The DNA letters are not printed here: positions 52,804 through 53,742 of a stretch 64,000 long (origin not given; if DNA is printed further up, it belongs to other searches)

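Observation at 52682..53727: Low-GC single-gene cassette inserted at the yjbQ start, bounded by 117-bp direct repeats that duplicate the gene's 5' end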

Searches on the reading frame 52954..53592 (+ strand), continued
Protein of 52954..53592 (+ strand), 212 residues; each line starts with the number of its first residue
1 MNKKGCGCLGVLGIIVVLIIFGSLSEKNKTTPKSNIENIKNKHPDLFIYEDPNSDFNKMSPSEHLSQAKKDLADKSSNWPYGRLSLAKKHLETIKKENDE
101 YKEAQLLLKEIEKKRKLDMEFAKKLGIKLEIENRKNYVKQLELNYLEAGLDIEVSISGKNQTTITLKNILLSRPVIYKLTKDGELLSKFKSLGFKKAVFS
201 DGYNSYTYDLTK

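Call 63: fold_search(model_id=the predicted structure, library=viral)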
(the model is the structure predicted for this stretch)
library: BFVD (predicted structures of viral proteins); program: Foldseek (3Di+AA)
matches with E <= 10: 210; with E <= 0.001: 0
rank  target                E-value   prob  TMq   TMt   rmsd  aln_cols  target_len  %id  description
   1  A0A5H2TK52            3.3e-02  0.91  0.25  0.40   6.7       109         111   16  (no name in the UniProt tables at hand)
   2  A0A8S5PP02            1.0e-01  0.93  0.21  0.07   3.3        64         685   25  Uncharacterized protein [Myoviridae sp. ctwwN25]
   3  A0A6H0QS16            1.7e-01  0.80  0.19  0.39   3.6        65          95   17  (no name in the UniProt tables at hand)
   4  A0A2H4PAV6            2.6e-01  0.72  0.19  0.30   4.2        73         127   15  (no name in the UniProt tables at hand)
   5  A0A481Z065            3.2e-01  0.15  0.14  0.23  15.3       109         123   15  Uncharacterized protein [Mimivirus LCMiAC01]
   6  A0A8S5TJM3            3.6e-01  0.10  0.18  0.12  21.3       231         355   14  Tetratricopeptide repeat [Siphoviridae sp. ctwQT14]
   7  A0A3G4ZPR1            4.6e-01  0.23  0.16  0.21   5.3        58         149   16  Uncharacterized protein [Barrevirus sp.]
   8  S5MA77                5.3e-01  0.28  0.23  0.36   6.0       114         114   15  Uncharacterized protein [Bacillus phage Basilisk]
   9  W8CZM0                5.3e-01  0.08  0.16  0.11  19.1       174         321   11  Phosphohydrolase [Erwinia phage PhiEaH1]
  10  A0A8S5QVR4            5.6e-01  0.14  0.18  0.25  21.6       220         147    8  Prokaryotic membrane lipoprotein lipid attachment site [Myoviridae sp. ctcPl3]
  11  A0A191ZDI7            6.3e-01  0.20  0.15  0.34  11.8        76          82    5  (no name in the UniProt tables at hand)
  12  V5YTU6                6.8e-01  0.28  0.17  0.25   5.0        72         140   10  Uncharacterized protein [Pseudomonas phage PPpW-4]
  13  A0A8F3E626            6.8e-01  0.28  0.16  0.11   4.6        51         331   12  Acetyltransferase [Streptomyces phage TaidaOne]
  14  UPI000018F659         7.2e-01  0.41  0.17  0.31   3.9        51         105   12  (no name look-up for this kind of identifier)
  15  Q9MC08                7.7e-01  0.30  0.18  0.31   3.7        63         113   16  PF [Pseudomonas phage phi8]
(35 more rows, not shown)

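Call 74: find_encoding_contigs(protein=P0125, flank=8000, max_places=4)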
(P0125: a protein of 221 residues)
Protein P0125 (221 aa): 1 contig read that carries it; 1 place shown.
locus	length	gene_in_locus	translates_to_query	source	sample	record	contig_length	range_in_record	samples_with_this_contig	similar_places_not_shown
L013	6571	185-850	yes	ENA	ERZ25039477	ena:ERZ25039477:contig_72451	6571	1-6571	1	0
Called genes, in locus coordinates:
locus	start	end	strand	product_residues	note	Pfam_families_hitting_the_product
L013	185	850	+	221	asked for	-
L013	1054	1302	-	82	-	-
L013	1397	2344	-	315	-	PF02754:CCG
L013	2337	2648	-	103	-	PF25160:LdpA_Fe-S-bd (faint), PF12797:Fer4_2 (faint), PF13237:Fer4_10, PF00037:Fer4 (faint), PF13183:Fer4_8, PF12838:Fer4_7, PF13187:Fer4_9, PF13534:Fer4_17 (weak), +1 more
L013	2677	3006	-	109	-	-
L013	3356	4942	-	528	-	PF00890:FAD_binding_2 (faint), PF01266:DAO (weak), PF12831:FAD_oxidored (weak), PF13450:NAD_binding_8, PF01593:Amino_oxidase (weak)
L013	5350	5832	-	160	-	-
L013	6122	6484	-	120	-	PF01946:Thi4 (weak), PF00890:FAD_binding_2, PF01266:DAO, PF03486:HI0933_like (weak), PF07992:Pyr_redox_2 (weak), PF12831:FAD_oxidored, PF13450:NAD_binding_8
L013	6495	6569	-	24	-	?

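Call 77: search_dna_similar(query=window:52954-53589:+, collection=phages, mode=protein, max_evalue=0.001, max_rows=15)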
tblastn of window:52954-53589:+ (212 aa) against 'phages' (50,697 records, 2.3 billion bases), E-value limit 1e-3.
No match.

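Call 78: search_dna_similar(query=window:52954-53589:+, collection=plasmids, mode=protein, max_evalue=0.001, max_rows=15)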
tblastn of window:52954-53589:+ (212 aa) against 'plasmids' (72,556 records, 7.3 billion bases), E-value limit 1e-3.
No match.

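Call 84: find_related_loci(query=A4, collection=viral_contigs, flank=6000)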
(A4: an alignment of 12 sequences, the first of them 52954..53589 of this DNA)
Query A4 (212 aa) in viral_contigs; peptide patterns used: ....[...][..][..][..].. (x = any residue, [..] = any of these).
10 stretches matched a pattern; 3 encode a relative of the query (tblastn E <= 1e-3); 3 distinct loci.
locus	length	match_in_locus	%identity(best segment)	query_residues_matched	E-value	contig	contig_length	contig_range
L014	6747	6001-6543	34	46-212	3e-30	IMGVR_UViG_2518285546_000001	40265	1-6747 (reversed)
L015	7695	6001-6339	35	92-206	7e-14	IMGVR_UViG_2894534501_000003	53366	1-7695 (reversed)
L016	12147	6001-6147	36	153-202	1e-4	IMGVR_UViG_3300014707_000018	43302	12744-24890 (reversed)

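Call 87: search_protein_families(library=phrogs, proteins=[L014:1824-2774:-, L014:4021-4455:+, L014:4813-5397:+, L014:5413-5880:+, L014:5911-6546:+, L015:3832-4659:-, L015:5066-5764:+, L015:5767-6366:+, L015:6367-7695:+, L015:4662-4943:-], max_evalue=0.001)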
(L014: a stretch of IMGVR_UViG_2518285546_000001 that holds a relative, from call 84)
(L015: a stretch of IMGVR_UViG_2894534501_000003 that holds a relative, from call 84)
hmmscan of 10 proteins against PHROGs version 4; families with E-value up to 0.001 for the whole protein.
L014:1824-2774:- (316 aa): 2 families
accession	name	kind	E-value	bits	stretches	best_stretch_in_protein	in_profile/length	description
phrog_4623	-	unknown function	1.5e-32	114.4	1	18-220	20-228/329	-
phrog_1748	-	unknown function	6e-08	33.2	1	84-238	83-227/302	-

L014:4021-4455:+ (144 aa): 0 families

L014:4813-5397:+ (194 aa): 6 families
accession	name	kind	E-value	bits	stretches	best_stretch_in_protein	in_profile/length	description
phrog_2328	-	transcription regulation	2.1e-09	38.3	1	39-106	17-84/128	transcriptional repressor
phrog_4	-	transcription regulation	1.2e-08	35.3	1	36-107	135-202/400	transcriptional repressor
phrog_8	-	transcription regulation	4.4e-08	33.9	1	32-106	159-225/346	transcriptional regulator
phrog_147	-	transcription regulation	3.8e-05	25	1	36-111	3-81/100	transcriptional regulator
phrog_3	-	transcription regulation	4.8e-05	24.3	1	31-104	82-153/430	transcriptional repressor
phrog_2967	-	transcription regulation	9e-05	23.1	1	35-104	8-77/225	transcriptional regulator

L014:5413-5880:+ (155 aa): 0 families

L014:5911-6546:+ (211 aa): 0 families

L015:3832-4659:- (275 aa): 6 families
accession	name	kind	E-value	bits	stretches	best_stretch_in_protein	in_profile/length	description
phrog_63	-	transcription regulation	1.4e-42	147.5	1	5-258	123-359/431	anti-repressor Ant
phrog_130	-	transcription regulation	8.5e-30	105.2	1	110-258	273-411/480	anti-repressor Ant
phrog_2657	-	transcription regulation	6.1e-17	62.7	1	5-101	14-111/243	transcriptional regulator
phrog_25289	-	unknown function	1.2e-14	55.4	1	192-256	1-65/79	-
phrog_373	-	transcription regulation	7.4e-12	46.2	1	3-195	88-270/373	anti-repressor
phrog_518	-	transcription regulation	2.6e-09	38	1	14-112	23-119/268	Rha-like transcriptional regulator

L015:5066-5764:+ (232 aa): 9 families
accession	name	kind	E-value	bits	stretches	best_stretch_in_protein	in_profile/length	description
phrog_4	-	transcription regulation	2.7e-26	93.5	1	3-230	129-339/400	transcriptional repressor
phrog_8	-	transcription regulation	4.9e-09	37.1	1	5-92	160-247/346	transcriptional regulator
phrog_2328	-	transcription regulation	2.6e-08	34.7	1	4-70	13-79/128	transcriptional repressor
phrog_6201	-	transcription regulation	1.7e-06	28.9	1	142-229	31-114/121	CI-like repressor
phrog_2439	-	transcription regulation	5.5e-06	26.5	1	3-65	4-66/367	transcriptional regulator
phrog_2339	-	DNA, RNA and nucleotide metabolism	2.4e-05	25.3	1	1-46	20-65/98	HTH DNA binding protein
phrog_3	-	transcription regulation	3e-05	25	1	2-77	84-157/430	transcriptional repressor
phrog_2967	-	transcription regulation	0.00021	21.9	1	2-73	6-77/225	transcriptional regulator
phrog_1124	-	transcription regulation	0.00055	20.5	1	2-51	4-52/177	transcriptional regulator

L015:5767-6366:+ (199 aa): 0 families

L015:6367-7695:+ (442 aa): 3 families
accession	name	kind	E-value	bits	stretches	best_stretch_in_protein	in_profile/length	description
phrog_1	-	integration and excision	2.6e-27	97.3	1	55-399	153-432/611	integrase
phrog_216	-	integration and excision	3e-20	73.5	1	253-400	76-222/301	integrase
phrog_7269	-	integration and excision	4.6e-06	27.5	1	345-400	13-67/89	integrase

L015:4662-4943:- (93 aa): 0 families

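Call 95: find_encoding_contigs(protein=P0133, flank=8000, max_places=3)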
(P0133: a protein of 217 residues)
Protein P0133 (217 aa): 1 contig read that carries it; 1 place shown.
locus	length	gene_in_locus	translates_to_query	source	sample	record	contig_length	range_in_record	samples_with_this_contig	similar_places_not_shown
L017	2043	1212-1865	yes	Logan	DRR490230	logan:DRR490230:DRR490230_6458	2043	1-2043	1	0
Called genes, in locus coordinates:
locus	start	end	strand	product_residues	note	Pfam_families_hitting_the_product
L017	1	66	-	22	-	?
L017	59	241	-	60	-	-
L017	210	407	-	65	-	-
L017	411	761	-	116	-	-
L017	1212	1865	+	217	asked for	-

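Call 96: find_encoding_contigs(protein=P0128, flank=8000, max_places=3)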
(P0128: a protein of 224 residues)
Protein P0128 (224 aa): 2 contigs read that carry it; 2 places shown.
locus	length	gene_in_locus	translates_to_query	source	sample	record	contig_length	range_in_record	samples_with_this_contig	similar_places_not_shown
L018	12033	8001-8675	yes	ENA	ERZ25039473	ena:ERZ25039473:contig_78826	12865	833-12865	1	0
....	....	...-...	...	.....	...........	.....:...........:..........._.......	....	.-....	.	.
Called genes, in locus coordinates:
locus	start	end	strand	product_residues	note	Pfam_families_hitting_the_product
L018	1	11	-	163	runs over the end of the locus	-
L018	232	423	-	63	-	-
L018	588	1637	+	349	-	-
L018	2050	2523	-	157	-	-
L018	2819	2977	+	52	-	-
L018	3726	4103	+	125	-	-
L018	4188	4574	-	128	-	-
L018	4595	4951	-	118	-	-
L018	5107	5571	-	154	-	PF05443:ROS_MUCR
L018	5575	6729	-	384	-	PF13240:Zn_Ribbon_1 (weak)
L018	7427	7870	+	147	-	PF05443:ROS_MUCR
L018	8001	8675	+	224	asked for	-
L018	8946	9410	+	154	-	-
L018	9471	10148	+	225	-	-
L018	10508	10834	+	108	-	-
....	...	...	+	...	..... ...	-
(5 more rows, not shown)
